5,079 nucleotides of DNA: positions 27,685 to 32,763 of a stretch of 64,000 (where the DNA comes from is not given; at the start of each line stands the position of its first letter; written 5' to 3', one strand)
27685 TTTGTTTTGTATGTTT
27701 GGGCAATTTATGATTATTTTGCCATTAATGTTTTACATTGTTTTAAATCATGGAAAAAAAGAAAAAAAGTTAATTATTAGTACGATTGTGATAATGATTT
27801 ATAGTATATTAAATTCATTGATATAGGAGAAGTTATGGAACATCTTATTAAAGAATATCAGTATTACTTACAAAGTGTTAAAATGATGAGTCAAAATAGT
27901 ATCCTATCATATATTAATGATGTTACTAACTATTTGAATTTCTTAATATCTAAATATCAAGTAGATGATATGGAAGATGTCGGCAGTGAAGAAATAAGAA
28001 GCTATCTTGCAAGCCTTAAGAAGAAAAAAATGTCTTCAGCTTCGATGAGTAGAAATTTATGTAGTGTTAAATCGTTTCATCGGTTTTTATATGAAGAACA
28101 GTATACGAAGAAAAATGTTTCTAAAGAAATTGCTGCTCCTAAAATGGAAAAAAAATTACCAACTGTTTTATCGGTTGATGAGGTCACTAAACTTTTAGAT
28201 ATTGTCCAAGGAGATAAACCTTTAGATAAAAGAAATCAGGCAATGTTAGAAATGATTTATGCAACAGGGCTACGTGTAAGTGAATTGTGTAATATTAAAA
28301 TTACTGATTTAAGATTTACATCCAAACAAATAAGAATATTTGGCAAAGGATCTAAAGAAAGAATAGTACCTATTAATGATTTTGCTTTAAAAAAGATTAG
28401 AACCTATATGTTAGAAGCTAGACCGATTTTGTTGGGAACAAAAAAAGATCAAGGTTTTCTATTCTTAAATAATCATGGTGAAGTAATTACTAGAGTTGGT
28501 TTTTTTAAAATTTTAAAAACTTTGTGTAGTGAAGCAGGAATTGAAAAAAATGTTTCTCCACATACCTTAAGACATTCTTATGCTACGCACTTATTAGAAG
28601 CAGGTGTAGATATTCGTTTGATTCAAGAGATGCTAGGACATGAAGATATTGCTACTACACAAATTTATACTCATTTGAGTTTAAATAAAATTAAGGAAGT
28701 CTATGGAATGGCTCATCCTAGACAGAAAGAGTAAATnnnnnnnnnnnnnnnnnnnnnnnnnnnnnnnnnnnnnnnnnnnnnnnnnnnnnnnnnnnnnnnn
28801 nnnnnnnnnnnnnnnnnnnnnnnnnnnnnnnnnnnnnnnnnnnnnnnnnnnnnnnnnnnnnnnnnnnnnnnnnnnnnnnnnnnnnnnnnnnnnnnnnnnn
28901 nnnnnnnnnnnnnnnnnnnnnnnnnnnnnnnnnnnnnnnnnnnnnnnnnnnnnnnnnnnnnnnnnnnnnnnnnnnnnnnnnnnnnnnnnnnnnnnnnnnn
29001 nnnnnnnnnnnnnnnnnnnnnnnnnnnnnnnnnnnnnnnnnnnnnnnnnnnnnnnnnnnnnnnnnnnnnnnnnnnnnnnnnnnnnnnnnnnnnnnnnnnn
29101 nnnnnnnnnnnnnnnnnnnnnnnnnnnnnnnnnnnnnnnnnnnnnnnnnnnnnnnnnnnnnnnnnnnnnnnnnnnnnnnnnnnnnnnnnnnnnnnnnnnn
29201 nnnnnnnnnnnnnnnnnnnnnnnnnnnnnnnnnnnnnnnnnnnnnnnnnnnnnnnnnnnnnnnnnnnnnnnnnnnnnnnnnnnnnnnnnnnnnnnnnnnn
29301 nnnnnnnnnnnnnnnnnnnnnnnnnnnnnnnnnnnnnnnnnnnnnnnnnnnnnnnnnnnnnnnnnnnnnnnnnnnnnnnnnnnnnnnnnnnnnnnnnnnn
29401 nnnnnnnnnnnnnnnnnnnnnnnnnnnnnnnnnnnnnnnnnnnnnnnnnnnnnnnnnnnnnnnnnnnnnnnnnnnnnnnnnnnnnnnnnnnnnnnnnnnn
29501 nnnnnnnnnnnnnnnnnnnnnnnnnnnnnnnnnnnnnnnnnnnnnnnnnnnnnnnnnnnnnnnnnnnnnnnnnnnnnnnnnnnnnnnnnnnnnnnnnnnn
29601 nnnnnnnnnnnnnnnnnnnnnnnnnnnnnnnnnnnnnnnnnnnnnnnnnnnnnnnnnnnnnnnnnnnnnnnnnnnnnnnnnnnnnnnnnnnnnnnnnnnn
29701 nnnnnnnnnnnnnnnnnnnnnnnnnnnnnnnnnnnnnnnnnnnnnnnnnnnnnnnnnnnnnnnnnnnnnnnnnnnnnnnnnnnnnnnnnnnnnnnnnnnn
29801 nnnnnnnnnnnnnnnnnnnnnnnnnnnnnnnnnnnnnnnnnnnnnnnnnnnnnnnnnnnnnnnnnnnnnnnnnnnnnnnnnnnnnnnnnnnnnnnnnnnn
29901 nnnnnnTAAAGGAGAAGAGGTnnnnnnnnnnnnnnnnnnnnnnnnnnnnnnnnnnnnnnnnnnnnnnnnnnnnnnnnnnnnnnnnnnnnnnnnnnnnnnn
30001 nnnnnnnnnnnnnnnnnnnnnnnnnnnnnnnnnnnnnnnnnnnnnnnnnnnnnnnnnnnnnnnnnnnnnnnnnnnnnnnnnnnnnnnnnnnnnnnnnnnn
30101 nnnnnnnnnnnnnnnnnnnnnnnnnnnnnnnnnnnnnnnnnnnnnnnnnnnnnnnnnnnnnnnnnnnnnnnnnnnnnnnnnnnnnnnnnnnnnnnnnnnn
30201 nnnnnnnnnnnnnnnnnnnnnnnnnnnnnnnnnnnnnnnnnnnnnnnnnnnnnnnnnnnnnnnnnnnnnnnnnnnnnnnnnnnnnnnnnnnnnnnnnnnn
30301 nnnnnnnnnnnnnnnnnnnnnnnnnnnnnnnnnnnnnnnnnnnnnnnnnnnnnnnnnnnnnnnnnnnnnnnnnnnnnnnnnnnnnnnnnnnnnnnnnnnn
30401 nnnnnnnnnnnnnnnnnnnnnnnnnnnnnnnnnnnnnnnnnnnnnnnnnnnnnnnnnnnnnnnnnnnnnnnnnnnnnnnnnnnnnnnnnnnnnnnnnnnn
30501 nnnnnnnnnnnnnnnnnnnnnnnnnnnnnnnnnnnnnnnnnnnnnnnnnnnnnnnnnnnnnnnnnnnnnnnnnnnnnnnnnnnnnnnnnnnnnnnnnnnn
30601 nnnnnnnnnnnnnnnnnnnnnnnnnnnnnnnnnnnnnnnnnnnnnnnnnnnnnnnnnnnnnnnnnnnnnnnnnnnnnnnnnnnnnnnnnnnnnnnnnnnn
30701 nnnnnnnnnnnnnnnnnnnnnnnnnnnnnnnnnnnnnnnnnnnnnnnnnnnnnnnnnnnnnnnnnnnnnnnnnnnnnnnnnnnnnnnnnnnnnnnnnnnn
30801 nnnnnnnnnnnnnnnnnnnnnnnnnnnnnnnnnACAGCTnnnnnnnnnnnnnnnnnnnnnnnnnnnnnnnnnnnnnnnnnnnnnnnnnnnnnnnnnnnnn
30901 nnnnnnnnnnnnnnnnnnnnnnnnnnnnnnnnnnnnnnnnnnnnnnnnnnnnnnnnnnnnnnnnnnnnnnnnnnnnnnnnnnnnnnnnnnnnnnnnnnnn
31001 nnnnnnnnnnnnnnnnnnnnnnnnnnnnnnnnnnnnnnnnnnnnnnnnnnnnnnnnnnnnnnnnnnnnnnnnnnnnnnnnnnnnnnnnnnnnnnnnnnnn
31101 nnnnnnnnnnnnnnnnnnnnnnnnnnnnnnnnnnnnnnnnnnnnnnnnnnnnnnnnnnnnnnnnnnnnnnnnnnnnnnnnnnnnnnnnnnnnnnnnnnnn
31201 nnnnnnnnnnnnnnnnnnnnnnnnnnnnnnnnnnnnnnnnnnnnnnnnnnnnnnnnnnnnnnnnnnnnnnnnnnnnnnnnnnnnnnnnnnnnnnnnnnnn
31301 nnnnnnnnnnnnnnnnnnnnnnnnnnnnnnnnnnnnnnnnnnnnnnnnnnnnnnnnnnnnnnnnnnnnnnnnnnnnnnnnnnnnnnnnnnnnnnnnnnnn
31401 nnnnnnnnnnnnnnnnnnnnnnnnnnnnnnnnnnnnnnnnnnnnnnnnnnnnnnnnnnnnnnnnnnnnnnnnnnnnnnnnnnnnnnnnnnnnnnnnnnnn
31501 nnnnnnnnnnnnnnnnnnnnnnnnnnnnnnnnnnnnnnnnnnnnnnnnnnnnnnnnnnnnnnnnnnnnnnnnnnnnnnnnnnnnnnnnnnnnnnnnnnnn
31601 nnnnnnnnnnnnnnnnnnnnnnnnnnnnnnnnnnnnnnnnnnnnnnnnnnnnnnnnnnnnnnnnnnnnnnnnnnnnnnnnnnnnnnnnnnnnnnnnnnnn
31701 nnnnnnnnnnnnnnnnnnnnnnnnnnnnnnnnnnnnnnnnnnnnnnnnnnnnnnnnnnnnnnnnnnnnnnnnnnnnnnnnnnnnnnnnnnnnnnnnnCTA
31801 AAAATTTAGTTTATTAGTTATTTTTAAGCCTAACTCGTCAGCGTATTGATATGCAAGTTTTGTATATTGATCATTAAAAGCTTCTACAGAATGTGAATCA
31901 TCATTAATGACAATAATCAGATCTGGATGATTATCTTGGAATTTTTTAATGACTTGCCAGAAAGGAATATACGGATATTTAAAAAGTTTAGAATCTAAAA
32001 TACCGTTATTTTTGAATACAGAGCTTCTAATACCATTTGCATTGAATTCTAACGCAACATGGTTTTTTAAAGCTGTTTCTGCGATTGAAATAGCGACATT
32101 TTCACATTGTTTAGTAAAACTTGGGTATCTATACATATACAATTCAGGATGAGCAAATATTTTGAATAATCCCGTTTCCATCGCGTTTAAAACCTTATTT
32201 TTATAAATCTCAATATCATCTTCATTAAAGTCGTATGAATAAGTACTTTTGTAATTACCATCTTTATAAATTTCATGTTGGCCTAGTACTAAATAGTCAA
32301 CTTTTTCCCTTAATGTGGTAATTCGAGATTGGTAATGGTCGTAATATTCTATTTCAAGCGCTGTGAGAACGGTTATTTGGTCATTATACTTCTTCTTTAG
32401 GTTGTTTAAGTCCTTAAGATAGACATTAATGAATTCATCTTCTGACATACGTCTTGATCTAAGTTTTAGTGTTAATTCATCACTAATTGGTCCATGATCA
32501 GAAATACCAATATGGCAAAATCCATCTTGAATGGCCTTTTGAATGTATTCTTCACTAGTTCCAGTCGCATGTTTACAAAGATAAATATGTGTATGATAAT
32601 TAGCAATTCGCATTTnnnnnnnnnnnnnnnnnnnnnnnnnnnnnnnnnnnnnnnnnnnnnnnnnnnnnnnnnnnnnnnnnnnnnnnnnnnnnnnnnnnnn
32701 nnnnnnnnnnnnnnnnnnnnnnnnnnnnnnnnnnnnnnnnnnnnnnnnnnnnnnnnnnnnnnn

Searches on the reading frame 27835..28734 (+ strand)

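Call 51: search_protein_families(library=pfam, proteins=[window:27835-28734:+], max_evalue=0.1)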
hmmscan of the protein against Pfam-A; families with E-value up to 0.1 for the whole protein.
window:27835-28734:+ (299 aa): 7 families
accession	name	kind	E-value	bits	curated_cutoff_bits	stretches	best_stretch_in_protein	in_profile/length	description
PF00589.27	Phage_integrase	-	5e-51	173.3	27.1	1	111-282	2-169/172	Phage integrase family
PF02899.23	Phage_int_SAM_1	-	6.5e-17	62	22.3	1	5-89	1-83/83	Phage integrase, N-terminal SAM-like domain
PF13495.12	Phage_int_SAM_4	-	4.1e-07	30.7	27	1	9-90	6-83/85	Phage integrase, N-terminal SAM-like domain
PF13102.12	Phage_int_SAM_5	-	0.0032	18.2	22.3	0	4-35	50-80/98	Phage integrase SAM-like domain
PF22822.1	MrpR_N_CB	-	0.041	15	27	0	6-38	46-78/79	MrpR, N-terminal core-binding domain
PF23079.1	HTH_NOL4_2nd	-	0.059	14.3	26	0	42-77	42-77/95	Nucleolar protein 4, helical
PF12835.12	Integrase_1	-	0.07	13.5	23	0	129-251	28-148/149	Integrase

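Call 52: search_protein_families(library=ncbifam, proteins=[window:27835-28734:+], max_evalue=0.1)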
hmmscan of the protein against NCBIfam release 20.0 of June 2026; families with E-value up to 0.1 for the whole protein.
window:27835-28734:+ (299 aa): 14 families
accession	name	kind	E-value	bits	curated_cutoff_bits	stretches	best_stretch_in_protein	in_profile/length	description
TIGR02225.1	recomb_XerD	equivalog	2.4e-104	348.7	329.6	1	7-296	2-289/290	site-specific tyrosine recombinase XerD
NF001399.0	PRK00283.1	subfamily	8.9e-98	327.2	279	1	3-297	7-299/300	tyrosine recombinase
TIGR02224.1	recomb_XerC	equivalog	2.9e-93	312.5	335.15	1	6-298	1-294/295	tyrosine recombinase XerC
NF040815.2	recomb_XerA_Arch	equivalog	1.5e-71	241.1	220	1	7-290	2-263/263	site-specific tyrosine recombinase/integron integrase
NF002331.0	PRK01287.1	subfamily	8.2e-55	186.2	371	1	62-298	88-329/365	site-specific tyrosine recombinase XerC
TIGR02249.1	integrase_gron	subfamily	1.3e-47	162.7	265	2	225-282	244-301/315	integron integrase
NF003462.0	PRK05084.1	equivalog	3e-35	121.6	267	2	132-289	195-352/360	tyrosine recombinase XerS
NF011946.0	PRK15417.1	equivalog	2.9e-32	112.2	435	2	223-282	257-316/337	integron integrase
NF007370.0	PRK09870.1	subfamily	1.7e-22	80.1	221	1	107-298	8-196/200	tyrosine-type DNA invertase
NF007371.0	PRK09871.1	subfamily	9.8e-16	57.9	222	1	115-281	10-174/198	tyrosine-type DNA invertase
NF040693.1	recomb_GmtY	equivalog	3.5e-13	49.6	340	1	202-288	346-439/441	gamma-mobile-trio recombinase GmtY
NF002685.0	PRK02436.1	equivalog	9.1e-13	48.6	178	1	6-278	3-243/245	site-specific tyrosine recombinase XerD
NF041502.1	integrase_1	equivalog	4.6e-06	25.6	350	1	229-284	308-363/484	site-specific integrase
NF047926.1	integrase_GmtZ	equivalog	0.0053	14.8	600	1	241-294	429-483/784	gamma-mobile-trio integrase GmtZ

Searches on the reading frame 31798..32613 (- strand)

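Call 51: search_protein_families(library=pfam, proteins=[window:31798-32613:-], max_evalue=0.1)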
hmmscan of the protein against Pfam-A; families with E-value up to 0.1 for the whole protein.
window:31798-32613:- (271 aa): 2 families
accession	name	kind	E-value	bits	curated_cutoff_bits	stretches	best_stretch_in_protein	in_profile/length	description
PF02811.25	PHP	-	2.1e-14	54.6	26.4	1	6-192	2-163/164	PHP domain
PF14508.12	GH97_N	-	0.049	13.5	25.3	1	98-197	109-190/229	Glycosyl-hydrolase 97 N-terminal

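Call 52: search_protein_families(library=ncbifam, proteins=[window:31798-32613:-], max_evalue=0.1)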
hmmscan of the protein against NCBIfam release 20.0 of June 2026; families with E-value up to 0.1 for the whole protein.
window:31798-32613:- (271 aa): 5 families
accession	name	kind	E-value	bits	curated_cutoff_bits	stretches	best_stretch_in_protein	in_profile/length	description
NF005596.0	PRK07328.1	subfamily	2.1e-23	83.1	202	1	3-200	3-205/269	histidinol-phosphatase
TIGR01856.1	hisJ_fam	subfamily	1e-19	71.2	90.2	1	5-251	2-248/252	histidinol-phosphatase HisJ family protein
NF005996.1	PRK08123.1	equivalog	4.3e-18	65.5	133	1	7-136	4-136/262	histidinol-phosphatase HisJ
NF006702.0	PRK09248.1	domain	6e-07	29.2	264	1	4-198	5-166/246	PHP domain-containing protein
NF006251.0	PRK08392.1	equivalog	0.0048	16.4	212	1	5-120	3-102/216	hypothetical protein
